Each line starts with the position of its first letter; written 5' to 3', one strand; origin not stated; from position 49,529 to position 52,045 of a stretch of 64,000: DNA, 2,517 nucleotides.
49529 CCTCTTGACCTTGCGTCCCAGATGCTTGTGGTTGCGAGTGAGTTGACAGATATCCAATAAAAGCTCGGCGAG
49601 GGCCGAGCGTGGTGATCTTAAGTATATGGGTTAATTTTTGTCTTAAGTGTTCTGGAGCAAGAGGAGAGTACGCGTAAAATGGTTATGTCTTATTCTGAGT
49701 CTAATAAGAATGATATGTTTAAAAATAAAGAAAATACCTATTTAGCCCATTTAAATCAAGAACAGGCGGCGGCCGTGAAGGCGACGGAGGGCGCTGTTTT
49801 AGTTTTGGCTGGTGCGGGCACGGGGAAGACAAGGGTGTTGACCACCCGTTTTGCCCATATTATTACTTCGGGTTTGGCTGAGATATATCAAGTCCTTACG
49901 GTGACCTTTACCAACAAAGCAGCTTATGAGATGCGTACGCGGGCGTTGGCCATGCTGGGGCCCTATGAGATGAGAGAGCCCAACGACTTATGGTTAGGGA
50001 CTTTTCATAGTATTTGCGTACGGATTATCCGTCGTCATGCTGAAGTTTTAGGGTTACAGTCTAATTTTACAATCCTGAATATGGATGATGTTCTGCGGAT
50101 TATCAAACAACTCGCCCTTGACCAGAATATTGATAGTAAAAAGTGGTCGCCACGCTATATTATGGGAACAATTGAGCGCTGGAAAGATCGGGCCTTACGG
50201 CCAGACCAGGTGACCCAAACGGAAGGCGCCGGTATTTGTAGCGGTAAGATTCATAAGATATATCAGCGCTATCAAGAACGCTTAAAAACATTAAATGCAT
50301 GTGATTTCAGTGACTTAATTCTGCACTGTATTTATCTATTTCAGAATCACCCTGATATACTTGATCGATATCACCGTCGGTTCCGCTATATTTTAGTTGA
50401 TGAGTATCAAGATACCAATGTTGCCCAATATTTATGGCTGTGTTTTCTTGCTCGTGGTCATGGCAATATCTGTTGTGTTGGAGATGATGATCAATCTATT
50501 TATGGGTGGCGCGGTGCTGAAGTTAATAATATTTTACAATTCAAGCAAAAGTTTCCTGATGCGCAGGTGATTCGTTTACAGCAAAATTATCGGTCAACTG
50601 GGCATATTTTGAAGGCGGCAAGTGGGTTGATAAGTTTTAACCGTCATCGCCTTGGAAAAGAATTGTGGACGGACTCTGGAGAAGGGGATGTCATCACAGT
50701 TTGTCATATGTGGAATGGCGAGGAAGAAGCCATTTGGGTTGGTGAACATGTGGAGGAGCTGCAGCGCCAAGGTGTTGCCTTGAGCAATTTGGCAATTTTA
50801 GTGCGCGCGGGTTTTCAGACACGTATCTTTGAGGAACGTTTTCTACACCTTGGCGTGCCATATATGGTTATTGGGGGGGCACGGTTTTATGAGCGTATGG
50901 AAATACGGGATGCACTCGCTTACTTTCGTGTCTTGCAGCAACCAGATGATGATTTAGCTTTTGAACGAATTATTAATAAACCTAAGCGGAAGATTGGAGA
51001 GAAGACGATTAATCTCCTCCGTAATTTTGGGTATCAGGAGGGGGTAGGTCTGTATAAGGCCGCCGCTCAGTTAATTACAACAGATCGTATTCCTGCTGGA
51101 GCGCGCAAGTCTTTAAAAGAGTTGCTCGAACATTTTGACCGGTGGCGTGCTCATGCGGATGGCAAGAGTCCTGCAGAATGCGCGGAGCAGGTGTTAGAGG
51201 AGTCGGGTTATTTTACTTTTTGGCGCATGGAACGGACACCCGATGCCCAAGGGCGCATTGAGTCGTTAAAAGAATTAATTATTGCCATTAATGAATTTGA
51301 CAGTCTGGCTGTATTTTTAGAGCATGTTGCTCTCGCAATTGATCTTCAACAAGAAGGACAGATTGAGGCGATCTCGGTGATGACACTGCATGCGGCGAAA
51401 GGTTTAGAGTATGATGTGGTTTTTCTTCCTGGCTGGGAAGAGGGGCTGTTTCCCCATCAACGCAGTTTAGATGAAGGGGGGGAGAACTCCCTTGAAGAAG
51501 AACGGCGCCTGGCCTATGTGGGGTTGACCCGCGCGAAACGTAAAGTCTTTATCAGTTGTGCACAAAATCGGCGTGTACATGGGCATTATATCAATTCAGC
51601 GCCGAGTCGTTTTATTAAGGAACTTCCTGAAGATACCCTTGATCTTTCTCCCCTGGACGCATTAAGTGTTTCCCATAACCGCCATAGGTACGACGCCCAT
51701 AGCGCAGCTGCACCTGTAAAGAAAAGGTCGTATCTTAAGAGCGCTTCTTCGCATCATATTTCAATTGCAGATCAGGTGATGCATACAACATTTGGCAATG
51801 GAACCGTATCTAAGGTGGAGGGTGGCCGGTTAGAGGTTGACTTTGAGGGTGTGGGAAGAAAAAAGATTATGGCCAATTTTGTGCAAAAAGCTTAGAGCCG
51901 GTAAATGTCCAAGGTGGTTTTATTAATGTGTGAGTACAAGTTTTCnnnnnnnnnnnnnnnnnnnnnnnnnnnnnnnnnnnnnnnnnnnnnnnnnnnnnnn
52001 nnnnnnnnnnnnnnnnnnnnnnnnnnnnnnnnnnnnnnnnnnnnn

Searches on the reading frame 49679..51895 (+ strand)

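Call 36: search_protein_families(library=pfam, proteins=[window:49679-51895:+], max_evalue=0.00001)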
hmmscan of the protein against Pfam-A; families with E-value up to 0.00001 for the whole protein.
window:49679-51895:+ (738 aa): 6 families
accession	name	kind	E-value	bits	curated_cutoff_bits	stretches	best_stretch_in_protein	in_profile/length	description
PF00580.27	UvrD-helicase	-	2.6e-88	296.7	23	1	25-293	1-271/271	UvrD/REP helicase N-terminal domain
PF13361.12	UvrD_C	-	7.3e-65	220.1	25.6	1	298-629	1-349/350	UvrD-like helicase C-terminal domain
PF13245.12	AAA_19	-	1e-18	68.2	25.1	1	27-276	1-132/134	AAA domain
PF13538.12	UvrD_C_2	-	1.3e-08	35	27.4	0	605-625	31-51/52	UvrD-like helicase C-terminal domain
PF13604.12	AAA_30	-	2.9e-08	34.1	27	0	24-88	1-65/191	AAA domain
PF21196.3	PcrA_UvrD_tudor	-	5e-06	26.7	23.9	0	696-734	1-43/48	PcrA/UvrD tudor domain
